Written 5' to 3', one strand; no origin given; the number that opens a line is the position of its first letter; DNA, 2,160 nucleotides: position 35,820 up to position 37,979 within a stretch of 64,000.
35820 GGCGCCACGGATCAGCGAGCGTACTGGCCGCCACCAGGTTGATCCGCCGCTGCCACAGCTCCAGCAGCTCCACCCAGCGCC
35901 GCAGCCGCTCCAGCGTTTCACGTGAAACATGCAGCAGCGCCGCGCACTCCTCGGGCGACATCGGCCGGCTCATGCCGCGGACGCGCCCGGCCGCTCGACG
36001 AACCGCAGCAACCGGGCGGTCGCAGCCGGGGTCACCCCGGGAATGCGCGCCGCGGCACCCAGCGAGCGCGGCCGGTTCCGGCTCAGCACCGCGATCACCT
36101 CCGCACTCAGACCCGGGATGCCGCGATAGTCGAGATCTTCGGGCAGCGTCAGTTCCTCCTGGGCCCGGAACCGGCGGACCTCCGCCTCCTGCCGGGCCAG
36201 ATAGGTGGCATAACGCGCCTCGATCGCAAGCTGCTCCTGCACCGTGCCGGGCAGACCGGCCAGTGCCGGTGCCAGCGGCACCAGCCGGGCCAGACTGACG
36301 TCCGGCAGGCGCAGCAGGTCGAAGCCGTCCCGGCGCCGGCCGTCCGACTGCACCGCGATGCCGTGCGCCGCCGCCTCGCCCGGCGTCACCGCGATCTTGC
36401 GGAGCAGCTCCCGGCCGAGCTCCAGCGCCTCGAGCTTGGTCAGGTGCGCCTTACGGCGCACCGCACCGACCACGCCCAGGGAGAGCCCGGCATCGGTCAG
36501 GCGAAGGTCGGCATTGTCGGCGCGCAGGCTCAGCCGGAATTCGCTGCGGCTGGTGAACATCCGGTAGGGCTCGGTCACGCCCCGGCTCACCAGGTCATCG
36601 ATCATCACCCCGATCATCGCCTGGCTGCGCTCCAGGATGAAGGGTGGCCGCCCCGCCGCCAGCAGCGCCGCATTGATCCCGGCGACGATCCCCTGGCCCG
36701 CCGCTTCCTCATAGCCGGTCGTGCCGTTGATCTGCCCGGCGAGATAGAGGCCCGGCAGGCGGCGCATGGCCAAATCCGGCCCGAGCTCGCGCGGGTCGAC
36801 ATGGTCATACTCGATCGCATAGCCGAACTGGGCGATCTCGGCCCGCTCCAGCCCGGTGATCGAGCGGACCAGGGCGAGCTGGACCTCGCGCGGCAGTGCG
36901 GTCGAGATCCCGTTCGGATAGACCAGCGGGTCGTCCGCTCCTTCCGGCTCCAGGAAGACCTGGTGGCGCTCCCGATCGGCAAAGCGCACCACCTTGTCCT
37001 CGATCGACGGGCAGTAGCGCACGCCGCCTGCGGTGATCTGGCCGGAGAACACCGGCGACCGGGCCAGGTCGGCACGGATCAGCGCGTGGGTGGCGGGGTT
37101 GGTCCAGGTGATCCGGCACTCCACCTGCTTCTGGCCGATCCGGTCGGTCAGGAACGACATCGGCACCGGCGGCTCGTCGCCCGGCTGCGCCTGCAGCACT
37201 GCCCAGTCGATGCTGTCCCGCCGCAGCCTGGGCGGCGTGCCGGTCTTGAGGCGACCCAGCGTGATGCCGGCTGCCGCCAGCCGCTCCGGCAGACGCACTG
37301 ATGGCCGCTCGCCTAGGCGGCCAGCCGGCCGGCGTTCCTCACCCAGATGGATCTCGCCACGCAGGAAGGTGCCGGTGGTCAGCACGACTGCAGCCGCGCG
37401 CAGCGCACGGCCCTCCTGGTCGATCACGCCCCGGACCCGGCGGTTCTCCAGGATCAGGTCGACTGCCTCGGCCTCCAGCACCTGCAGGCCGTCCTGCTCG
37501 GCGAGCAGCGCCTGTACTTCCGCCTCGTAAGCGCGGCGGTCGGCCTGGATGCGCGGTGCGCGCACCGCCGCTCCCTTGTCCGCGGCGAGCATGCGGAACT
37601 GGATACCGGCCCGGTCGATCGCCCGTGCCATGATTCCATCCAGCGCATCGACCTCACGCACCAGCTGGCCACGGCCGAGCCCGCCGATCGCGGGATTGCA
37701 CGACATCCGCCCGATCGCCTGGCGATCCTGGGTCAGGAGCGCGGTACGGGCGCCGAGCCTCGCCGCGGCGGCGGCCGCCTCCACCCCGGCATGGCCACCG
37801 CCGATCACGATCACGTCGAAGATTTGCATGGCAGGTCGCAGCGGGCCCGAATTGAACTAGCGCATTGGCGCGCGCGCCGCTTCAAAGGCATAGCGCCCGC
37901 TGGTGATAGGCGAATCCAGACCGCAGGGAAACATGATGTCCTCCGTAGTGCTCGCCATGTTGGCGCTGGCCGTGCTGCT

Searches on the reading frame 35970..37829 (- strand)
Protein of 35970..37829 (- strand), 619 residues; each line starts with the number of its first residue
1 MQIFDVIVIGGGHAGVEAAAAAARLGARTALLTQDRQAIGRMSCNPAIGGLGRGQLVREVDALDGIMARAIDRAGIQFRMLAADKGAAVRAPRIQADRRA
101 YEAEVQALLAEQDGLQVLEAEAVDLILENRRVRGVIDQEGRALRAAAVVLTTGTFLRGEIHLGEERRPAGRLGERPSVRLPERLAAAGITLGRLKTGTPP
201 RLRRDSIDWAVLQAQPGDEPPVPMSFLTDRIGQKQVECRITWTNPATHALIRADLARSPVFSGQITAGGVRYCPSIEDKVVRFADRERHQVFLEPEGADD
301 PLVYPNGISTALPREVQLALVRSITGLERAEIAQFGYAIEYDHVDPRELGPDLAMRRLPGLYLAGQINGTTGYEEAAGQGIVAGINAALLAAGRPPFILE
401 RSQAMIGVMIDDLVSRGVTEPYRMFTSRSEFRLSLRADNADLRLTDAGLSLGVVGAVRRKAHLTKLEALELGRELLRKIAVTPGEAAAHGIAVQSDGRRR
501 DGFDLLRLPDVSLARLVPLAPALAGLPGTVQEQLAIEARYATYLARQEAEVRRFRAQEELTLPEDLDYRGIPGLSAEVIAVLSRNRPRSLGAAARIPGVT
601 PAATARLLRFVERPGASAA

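Call 9: search_protein_families(library=pfam, proteins=[window:35970-37829:-], max_evalue=0.001)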
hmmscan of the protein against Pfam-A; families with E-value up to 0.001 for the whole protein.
window:35970-37829:- (619 aa): 9 families
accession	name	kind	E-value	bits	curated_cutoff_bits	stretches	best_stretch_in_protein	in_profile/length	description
PF01134.28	GIDA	-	1e-154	515.8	22.1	1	5-394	1-390/391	Glucose inhibited division protein A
PF13932.14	SAM_GIDA_C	-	9.2e-21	73.9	27.1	1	553-608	2-57/57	tRNA modifying enzyme MnmG/GidA C-terminal helical bundle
PF21680.2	GIDA_C_1st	-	7.2e-15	55.9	24.7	1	458-548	3-96/96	tRNA modifying enzyme MnmG/GidA C-terminal helical domain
PF12831.13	FAD_oxidored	-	6.4e-09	36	27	1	5-149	1-141/416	FAD dependent oxidoreductase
PF00890.30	FAD_binding_2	-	1e-07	31.9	20.4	1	5-37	1-33/414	FAD binding domain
PF07992.20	Pyr_redox_2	-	8.6e-07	29.1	26.1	1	4-153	1-108/291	Pyridine nucleotide-disulphide oxidoreductase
PF03486.20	HI0933_like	-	0.00015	21.8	50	0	5-38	2-35/244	HI0933-like protein Rossmann domain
PF01262.27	AlaDh_PNT_C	-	0.00031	20.7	23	1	5-35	30-60/214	Alanine dehydrogenase/PNT, C-terminal domain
PF13738.12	Pyr_redox_3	-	0.001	18.9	30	0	5-37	166-198/305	Pyridine nucleotide-disulphide oxidoreductase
